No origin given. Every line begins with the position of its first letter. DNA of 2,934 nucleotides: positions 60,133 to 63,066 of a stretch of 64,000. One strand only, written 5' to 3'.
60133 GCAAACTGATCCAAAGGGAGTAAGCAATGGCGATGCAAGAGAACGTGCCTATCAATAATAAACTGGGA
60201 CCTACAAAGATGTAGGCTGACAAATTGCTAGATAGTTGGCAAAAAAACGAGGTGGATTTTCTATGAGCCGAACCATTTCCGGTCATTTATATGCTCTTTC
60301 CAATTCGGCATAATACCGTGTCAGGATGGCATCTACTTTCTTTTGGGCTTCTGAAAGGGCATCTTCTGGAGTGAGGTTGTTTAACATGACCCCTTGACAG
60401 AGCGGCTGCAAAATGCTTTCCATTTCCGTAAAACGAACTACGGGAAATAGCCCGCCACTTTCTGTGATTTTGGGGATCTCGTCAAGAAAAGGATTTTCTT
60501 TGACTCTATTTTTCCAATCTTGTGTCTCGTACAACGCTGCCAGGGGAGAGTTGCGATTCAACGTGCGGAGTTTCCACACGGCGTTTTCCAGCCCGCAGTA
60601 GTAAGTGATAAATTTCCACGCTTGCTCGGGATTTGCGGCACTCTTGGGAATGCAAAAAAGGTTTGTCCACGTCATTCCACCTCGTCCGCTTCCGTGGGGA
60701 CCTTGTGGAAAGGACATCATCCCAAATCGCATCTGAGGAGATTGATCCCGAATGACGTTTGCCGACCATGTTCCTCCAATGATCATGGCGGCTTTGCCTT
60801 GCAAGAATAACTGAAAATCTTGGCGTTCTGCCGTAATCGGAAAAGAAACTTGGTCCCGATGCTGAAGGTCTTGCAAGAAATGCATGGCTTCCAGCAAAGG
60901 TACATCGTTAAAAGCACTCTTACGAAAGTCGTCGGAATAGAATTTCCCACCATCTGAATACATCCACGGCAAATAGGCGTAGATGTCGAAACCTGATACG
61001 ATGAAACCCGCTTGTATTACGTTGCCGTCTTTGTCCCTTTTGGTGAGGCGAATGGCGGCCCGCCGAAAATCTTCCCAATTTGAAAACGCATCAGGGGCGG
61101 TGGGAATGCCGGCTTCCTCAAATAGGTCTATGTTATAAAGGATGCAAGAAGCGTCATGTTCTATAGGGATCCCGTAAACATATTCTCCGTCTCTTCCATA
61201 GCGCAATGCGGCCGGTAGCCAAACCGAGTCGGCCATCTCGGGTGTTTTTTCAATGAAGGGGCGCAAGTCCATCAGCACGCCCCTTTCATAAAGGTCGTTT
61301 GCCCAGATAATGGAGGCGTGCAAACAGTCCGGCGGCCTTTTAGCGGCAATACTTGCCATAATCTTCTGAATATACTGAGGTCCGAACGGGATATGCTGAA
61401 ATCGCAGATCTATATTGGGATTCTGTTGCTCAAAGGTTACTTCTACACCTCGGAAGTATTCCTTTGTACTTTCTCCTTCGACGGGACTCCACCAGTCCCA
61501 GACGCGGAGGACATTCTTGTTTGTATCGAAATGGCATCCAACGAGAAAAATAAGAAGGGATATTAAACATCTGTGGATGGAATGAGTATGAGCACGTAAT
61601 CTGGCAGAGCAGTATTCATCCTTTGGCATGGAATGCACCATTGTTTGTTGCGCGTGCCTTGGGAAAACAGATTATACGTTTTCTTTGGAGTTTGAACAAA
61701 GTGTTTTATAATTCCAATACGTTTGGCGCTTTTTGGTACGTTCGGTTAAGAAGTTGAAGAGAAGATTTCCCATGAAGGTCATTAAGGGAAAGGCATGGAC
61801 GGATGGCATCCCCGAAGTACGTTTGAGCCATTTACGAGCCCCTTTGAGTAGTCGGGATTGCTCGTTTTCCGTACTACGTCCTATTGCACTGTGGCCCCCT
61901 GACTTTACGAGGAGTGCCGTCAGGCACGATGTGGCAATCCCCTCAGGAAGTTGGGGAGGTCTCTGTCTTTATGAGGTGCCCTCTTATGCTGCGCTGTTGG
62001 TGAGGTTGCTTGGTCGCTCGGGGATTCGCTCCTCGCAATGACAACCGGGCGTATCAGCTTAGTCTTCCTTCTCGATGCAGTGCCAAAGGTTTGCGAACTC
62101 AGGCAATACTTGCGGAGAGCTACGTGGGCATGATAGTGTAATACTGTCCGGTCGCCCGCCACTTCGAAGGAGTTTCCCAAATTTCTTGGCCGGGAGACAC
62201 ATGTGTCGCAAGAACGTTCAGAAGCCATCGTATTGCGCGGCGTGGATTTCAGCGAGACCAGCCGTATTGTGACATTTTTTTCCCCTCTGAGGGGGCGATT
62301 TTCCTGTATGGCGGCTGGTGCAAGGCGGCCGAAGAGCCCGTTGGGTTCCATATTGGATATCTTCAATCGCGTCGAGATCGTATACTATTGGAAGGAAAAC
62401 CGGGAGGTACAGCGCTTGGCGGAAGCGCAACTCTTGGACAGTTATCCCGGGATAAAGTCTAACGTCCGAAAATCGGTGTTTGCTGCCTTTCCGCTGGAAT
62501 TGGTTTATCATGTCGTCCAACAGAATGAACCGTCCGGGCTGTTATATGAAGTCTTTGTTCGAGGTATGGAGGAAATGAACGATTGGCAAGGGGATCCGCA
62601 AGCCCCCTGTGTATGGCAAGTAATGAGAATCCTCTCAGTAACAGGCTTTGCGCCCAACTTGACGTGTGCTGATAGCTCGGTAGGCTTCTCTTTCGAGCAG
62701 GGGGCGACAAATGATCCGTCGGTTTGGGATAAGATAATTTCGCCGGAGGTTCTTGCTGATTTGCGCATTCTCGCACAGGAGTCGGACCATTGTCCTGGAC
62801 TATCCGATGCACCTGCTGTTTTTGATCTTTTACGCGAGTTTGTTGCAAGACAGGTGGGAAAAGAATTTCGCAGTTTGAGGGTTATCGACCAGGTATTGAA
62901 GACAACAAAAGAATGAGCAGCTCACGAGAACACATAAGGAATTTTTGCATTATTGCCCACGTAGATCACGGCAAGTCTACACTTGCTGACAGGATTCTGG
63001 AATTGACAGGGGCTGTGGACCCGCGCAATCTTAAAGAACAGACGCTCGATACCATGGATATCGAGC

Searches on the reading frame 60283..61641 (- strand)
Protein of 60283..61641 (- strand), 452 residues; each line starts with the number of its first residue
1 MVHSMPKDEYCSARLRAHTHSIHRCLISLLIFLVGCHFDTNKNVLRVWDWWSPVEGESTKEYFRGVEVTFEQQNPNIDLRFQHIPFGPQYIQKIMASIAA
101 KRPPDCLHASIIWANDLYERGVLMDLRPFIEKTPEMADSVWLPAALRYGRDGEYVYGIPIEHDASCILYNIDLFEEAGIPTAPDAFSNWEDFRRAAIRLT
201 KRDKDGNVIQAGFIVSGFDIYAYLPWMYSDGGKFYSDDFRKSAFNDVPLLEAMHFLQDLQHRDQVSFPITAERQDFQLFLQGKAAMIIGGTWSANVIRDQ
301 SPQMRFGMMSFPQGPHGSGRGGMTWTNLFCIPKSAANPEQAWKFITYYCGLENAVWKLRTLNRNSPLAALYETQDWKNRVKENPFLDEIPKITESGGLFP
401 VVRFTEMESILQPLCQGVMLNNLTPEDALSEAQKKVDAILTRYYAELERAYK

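Call 16: search_protein_families(library=pfam, proteins=[window:60283-61641:-], max_evalue=0.01)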
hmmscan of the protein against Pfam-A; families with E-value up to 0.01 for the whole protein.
window:60283-61641:- (452 aa): 2 families
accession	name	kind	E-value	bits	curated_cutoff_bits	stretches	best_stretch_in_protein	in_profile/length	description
PF01547.30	SBP_bac_1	-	3.6e-34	119.6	26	1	54-348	5-300/307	Bacterial extracellular solute-binding protein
PF13416.11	SBP_bac_8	-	2.6e-28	100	27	1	69-379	5-274/279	Bacterial extracellular solute-binding protein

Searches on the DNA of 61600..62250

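Call 8: search_rna_families(source=window, start=61600, end=62250, threshold=evalue, max_evalue=10)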
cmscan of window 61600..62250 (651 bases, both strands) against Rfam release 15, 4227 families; matches with E-value up to 10: 2.
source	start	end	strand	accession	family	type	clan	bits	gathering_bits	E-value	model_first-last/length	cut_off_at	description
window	61931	61970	+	RF01321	CRISPR-DR8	Gene; CRISPR;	-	15.5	39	2.8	1-37/37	no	CRISPR RNA direct repeat element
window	62028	62120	+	RF01290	SNORD10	Gene; snRNA; snoRNA; CD-box;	-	12.1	37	5.5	1-139/139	no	Small nucleolar RNA SNORD10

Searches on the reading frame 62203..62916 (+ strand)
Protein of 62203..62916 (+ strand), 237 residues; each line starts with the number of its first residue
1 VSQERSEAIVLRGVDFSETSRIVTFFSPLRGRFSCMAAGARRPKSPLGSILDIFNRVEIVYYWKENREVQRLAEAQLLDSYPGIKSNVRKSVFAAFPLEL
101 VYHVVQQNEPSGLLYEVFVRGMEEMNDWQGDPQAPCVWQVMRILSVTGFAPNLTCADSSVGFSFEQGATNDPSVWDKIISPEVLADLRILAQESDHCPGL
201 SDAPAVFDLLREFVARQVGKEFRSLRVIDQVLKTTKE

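Call 14: find_encoding_contigs(protein=window:62203-62916:+, flank=10000, max_places=10)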
Protein window:62203-62916:+ (237 aa): 14 contigs read that carry it; 5 places shown.
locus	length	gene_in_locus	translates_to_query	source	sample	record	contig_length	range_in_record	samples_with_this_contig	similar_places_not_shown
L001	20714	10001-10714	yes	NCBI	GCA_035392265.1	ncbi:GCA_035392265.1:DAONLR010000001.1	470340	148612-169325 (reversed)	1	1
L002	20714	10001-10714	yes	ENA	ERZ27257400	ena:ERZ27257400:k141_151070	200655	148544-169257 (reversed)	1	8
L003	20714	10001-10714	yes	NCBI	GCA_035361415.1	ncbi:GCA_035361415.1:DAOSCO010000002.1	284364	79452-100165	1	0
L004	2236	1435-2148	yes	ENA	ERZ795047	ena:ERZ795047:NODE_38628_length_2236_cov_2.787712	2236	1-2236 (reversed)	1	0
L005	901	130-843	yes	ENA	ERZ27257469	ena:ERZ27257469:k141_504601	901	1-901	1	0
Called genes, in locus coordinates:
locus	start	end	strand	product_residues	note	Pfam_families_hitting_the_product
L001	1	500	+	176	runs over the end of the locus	PF00137:ATP-synt_C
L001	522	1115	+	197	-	PF01991:vATP-synt_E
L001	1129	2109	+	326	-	PF01992:vATP-synt_AC39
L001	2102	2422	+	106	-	PF01990:ATP-synt_F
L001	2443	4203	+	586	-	PF02874:ATP-synt_ab_N, PF16886:ATP-synt_ab_Xtn, PF00006:ATP-synt_ab, PF22919:ATP-synt_VA_C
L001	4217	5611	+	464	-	PF02874:ATP-synt_ab_N, PF00006:ATP-synt_ab, PF22919:ATP-synt_VA_C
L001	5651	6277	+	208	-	PF01813:ATP-synt_D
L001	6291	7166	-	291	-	PF00528:BPD_transp_1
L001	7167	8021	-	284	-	PF00528:BPD_transp_1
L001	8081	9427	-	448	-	PF01547:SBP_bac_1, PF13416:SBP_bac_8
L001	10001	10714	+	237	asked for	PF11967:RecO_N, PF02565:RecO_C (weak)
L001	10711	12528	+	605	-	PF00009:GTP_EFTU, PF03144:GTP_EFTU_D2, PF14492:EFG_III (weak), PF00679:EFG_C, PF06421:LepA_C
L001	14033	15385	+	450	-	PF10502:Peptidase_S26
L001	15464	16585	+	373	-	PF04055:Radical_SAM, PF06969:HemN_C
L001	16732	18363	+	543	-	PF01972:SDH_protease (faint), PF25145:NfeD1b_N, PF24961:NfeD_membrane, PF01957:NfeD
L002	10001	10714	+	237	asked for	PF11967:RecO_N, PF02565:RecO_C (weak)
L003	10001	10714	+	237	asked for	PF11967:RecO_N, PF02565:RecO_C (weak)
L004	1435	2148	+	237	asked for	PF11967:RecO_N, PF02565:RecO_C (weak)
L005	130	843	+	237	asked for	PF11967:RecO_N, PF02565:RecO_C (weak)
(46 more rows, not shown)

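Call 21: find_homologous_proteins(query=window:62203-62916:+, max_evalue=1e-20)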
Query window:62203-62916:+ (237 aa): 318 proteins with E <= 1e-20 among 977 candidates; the best 120 are listed.
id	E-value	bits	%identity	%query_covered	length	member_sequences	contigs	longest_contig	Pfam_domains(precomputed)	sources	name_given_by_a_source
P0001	8.9e-154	527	100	100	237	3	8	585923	PF11967.15,PF02565.22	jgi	-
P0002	2.7e-130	451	100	85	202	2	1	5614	PF11967.15,PF02565.22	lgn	-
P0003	9.2e-119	413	78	100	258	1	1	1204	PF11967.15,PF02565.22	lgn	-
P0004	1.0e-80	289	58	99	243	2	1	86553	PF11967.15,PF02565.22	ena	-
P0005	1.9e-79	284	57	97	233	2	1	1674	PF11967.15,PF02565.22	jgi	-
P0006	9.4e-79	282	55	98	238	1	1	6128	PF11967.15,PF02565.22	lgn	-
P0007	1.1e-75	272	55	99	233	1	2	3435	PF11967.15,PF02565.22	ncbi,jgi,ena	-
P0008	2.7e-74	267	55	98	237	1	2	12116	PF11967.15,PF02565.22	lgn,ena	-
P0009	2.6e-72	261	53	98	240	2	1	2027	PF11967.15,PF02565.22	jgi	-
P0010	5.3e-71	257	52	98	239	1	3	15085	PF11967.15,PF02565.22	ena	-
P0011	9.5e-71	256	53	98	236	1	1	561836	PF11967.15,PF02565.22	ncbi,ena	-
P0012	1.6e-70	255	54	97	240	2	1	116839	PF11967.15,PF02565.22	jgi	jgi:DNA repair protein RecO (recombination protein O)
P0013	5.8e-70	253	51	100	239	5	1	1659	PF11967.15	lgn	-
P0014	1.5e-69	252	51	98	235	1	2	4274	PF11967.15,PF02565.22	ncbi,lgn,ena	-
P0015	3.4e-69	251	53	97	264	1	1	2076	PF11967.15,PF02565.22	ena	-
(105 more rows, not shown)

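Call 22: find_encoding_contigs(protein=P0003, flank=10000, max_places=3)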
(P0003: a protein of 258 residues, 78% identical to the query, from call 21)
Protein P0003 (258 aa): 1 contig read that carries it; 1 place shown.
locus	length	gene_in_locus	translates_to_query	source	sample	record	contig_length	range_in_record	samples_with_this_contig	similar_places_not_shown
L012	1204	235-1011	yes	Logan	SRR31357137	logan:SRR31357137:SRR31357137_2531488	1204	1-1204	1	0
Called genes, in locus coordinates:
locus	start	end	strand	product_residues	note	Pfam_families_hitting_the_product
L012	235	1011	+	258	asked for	PF11967:RecO_N, PF02565:RecO_C (faint)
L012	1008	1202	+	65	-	?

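Call 23: find_encoding_contigs(protein=P0004, flank=10000, max_places=3)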
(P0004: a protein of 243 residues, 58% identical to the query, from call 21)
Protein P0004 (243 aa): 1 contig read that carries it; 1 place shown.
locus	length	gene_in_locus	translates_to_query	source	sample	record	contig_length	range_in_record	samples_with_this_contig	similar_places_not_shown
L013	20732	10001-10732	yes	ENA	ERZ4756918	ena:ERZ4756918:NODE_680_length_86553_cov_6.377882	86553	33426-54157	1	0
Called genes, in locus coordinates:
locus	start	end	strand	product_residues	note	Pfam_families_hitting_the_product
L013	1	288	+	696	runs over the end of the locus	PF01496:V_ATPase_I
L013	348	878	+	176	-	PF00137:ATP-synt_C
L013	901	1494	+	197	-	PF01991:vATP-synt_E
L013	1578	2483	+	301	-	PF01992:vATP-synt_AC39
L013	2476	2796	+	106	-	PF01990:ATP-synt_F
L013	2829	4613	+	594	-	PF02874:ATP-synt_ab_N, PF16886:ATP-synt_ab_Xtn, PF00006:ATP-synt_ab, PF22919:ATP-synt_VA_C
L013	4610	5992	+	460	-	PF02874:ATP-synt_ab_N, PF00006:ATP-synt_ab, PF22919:ATP-synt_VA_C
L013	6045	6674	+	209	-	PF01813:ATP-synt_D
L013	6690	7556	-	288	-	PF00528:BPD_transp_1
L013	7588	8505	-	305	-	PF00528:BPD_transp_1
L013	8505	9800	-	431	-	PF01547:SBP_bac_1, PF13416:SBP_bac_8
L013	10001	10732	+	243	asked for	PF11967:RecO_N, PF02565:RecO_C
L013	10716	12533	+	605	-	PF00009:GTP_EFTU, PF03144:GTP_EFTU_D2, PF14492:EFG_III (weak), PF00679:EFG_C, PF06421:LepA_C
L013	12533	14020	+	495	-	PF10502:Peptidase_S26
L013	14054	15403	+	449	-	PF10502:Peptidase_S26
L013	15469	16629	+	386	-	PF04055:Radical_SAM, PF06969:HemN_C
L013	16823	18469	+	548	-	PF01972:SDH_protease (weak), PF25145:NfeD1b_N, PF24961:NfeD_membrane, PF01957:NfeD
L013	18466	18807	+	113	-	-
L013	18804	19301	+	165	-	PF01957:NfeD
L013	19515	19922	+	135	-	PF12127:FloA, PF01957:NfeD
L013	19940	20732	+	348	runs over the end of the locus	PF12127:FloA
